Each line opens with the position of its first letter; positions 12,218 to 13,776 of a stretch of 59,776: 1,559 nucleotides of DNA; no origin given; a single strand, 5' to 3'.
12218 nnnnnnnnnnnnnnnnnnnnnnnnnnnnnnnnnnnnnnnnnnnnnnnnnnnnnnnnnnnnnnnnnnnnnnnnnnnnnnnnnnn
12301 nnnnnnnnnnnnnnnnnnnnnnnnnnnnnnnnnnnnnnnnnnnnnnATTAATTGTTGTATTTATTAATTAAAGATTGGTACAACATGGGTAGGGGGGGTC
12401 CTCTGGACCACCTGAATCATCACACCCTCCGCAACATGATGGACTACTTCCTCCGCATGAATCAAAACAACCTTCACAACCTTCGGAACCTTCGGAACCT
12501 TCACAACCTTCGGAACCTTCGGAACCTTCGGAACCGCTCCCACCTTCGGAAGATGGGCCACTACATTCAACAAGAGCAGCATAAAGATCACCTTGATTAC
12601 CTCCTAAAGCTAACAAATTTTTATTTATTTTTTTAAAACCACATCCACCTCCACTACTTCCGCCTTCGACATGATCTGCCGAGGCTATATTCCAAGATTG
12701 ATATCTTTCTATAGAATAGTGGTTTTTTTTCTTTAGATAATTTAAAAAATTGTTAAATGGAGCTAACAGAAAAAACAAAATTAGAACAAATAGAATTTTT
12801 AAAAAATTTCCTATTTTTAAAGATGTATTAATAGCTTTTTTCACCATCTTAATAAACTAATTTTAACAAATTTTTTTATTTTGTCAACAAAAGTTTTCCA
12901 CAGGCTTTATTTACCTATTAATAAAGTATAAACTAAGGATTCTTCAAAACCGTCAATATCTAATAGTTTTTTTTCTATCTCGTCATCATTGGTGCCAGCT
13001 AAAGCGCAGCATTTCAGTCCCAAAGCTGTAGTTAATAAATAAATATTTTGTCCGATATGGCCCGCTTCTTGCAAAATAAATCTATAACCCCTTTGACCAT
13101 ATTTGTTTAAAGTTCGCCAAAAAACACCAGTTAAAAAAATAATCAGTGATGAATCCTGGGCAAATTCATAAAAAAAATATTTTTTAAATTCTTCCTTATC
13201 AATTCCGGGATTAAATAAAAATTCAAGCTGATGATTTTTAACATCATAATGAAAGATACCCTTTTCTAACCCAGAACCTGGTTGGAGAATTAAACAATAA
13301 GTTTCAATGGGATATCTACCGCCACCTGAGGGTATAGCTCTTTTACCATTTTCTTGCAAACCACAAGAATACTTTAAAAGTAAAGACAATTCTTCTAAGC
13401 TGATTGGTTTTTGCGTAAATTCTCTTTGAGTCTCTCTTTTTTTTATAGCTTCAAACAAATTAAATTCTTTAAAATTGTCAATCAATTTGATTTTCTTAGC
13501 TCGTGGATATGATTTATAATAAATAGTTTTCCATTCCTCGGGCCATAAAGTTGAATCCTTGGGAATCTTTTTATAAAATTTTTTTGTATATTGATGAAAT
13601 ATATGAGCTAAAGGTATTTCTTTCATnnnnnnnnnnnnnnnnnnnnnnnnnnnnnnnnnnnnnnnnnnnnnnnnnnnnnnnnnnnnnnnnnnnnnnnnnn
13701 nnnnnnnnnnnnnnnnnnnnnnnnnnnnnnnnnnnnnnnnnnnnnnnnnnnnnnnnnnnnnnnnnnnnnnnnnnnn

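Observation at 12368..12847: Atypical candidate substrate: pilin-like N-terminus and long leader fused to a highly acidic (G-S/C-E)n Cys-rich tail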

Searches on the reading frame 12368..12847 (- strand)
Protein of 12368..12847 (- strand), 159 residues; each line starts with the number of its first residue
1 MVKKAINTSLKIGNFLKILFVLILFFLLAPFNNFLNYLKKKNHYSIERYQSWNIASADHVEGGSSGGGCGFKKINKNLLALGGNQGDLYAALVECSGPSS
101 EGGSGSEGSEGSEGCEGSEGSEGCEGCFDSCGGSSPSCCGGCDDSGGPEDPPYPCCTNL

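Call 3: search_protein_families(library=pfam, proteins=[window:12368-12847:-], max_evalue=0.01)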
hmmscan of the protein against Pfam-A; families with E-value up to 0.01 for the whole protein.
window:12368-12847:- (159 aa): 0 families

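Call 4: search_protein_families(library=ncbifam, proteins=[window:12368-12847:-], max_evalue=0.01)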
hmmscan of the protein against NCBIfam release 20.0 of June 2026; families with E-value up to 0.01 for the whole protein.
window:12368-12847:- (159 aa): 0 families

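Call 5: find_homologous_proteins(query=window:12368-12847:-, max_evalue=0.01)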
Query window:12368-12847:- (159 aa): 1 proteins with E <= 0.01 among 1108 candidates.
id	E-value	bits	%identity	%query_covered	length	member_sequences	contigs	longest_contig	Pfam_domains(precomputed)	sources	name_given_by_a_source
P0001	8.3e-102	356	100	100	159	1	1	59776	-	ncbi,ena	-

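Call 18: search_protein_representatives(protein=window:12368-12847:-)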
Query: 159 residues. Proteins with E-value up to 0.001 (for the whole library): 10; up to 1e-10: 2; up to 1e-30: 1. The best 10 are listed.
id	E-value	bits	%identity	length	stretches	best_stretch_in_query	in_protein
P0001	2.6e-102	356.2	100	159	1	1-159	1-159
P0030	1.4e-16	77.2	37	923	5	73-154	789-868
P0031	3.5e-05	40.0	33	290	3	99-148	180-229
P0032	4.4e-05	39.7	33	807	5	95-133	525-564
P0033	1.3e-04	38.2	25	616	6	4-40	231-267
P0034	1.4e-04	38.1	31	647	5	85-140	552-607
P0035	2.3e-04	37.3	32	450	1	91-127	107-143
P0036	3.3e-04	36.9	38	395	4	94-127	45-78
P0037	6.1e-04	36.0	41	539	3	102-127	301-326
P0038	9.8e-04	35.3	52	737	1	100-126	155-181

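Call 53: search_protein_families(library=ncbifam, proteins=[window:12368-12847:-], max_evalue=1)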
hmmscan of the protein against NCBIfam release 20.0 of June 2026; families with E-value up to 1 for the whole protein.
window:12368-12847:- (159 aa): 1 family
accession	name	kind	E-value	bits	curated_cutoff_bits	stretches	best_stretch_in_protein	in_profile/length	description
NF038313.3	HisXaaSer_A4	exception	0.32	11.9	55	1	97-131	53-87/93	His-Xaa-Ser repeat protein HxsA4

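Call 54: search_protein_families(library=pfam, proteins=[window:12368-12847:-], max_evalue=1)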
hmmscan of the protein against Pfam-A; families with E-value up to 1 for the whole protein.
window:12368-12847:- (159 aa): 0 families

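Call 77: list_cluster_members(proteins=[P0001, P0002, P0039])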
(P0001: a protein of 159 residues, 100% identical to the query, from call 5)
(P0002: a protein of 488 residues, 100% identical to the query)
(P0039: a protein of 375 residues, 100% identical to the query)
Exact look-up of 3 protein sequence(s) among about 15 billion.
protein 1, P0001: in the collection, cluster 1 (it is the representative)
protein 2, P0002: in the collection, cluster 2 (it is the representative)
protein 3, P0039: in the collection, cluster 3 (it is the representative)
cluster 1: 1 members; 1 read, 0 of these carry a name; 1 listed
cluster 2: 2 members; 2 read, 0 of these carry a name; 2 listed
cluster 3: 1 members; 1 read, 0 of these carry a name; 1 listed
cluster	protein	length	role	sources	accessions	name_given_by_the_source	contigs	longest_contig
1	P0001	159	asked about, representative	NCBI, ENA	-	-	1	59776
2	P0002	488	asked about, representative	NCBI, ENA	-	-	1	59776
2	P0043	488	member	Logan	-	-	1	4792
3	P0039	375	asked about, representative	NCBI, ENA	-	-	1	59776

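Call 78: find_encoding_contigs(protein=P0043, flank=5000, max_places=3)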
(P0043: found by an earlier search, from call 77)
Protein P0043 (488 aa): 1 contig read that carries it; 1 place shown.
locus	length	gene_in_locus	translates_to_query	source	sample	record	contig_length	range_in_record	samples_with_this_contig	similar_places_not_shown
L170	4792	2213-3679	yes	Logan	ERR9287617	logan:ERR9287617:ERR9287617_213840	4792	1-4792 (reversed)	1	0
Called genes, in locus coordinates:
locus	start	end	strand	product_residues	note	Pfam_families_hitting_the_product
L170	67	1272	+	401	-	PF28597:T2SSF_N, PF00482:T2SSF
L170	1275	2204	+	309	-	PF04909:Amidohydro_2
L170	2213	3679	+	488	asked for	PF02624:YcaO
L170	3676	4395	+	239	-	PF14512:TM1586_NiRdase (faint), PF00881:Nitroreductase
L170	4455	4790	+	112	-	?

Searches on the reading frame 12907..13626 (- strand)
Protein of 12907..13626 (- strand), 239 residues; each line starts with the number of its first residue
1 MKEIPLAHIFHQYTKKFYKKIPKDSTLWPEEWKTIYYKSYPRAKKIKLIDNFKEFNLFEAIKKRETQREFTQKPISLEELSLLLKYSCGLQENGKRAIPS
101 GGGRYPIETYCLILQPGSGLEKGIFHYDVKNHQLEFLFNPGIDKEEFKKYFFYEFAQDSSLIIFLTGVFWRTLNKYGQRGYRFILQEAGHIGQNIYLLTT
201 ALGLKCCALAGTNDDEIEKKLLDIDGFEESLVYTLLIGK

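Call 3: search_protein_families(library=pfam, proteins=[window:12907-13626:-], max_evalue=0.01)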
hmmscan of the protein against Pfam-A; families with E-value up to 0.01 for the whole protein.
window:12907-13626:- (239 aa): 2 families
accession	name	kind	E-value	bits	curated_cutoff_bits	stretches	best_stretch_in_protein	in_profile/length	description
PF00881.29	Nitroreductase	-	4.1e-19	69.8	23.5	1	61-239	1-167/167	Nitroreductase family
PF14512.11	TM1586_NiRdase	-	2.1e-06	27.9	27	0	56-87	1-32/215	Putative TM nitroreductase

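Call 4: search_protein_families(library=ncbifam, proteins=[window:12907-13626:-], max_evalue=0.01)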
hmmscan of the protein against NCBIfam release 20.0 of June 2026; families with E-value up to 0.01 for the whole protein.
window:12907-13626:- (239 aa): 2 families
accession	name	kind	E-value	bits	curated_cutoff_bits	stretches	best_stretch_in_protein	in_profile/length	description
TIGR03605.1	antibiot_sagB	domain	1e-39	135.8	78.4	1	76-239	1-173/173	SagB family peptide dehydrogenase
TIGR04511.1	SagB_rel_DH_2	exception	9e-22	77.6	240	1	57-231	174-360/380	putative peptide maturation dehydrogenase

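Call 85: find_encoding_contigs(protein=window:12907-13626:-, flank=3000, max_places=10)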
Protein window:12907-13626:- (239 aa): 1 contig read that carries it; 1 place shown.
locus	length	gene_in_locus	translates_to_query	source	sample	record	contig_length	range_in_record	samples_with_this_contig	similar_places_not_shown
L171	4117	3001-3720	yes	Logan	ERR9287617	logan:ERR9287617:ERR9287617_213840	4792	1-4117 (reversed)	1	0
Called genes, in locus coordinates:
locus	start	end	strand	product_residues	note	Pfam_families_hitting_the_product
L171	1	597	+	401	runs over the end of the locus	PF28597:T2SSF_N, PF00482:T2SSF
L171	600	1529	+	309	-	PF04909:Amidohydro_2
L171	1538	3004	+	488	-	PF02624:YcaO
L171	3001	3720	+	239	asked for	PF14512:TM1586_NiRdase (faint), PF00881:Nitroreductase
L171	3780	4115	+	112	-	?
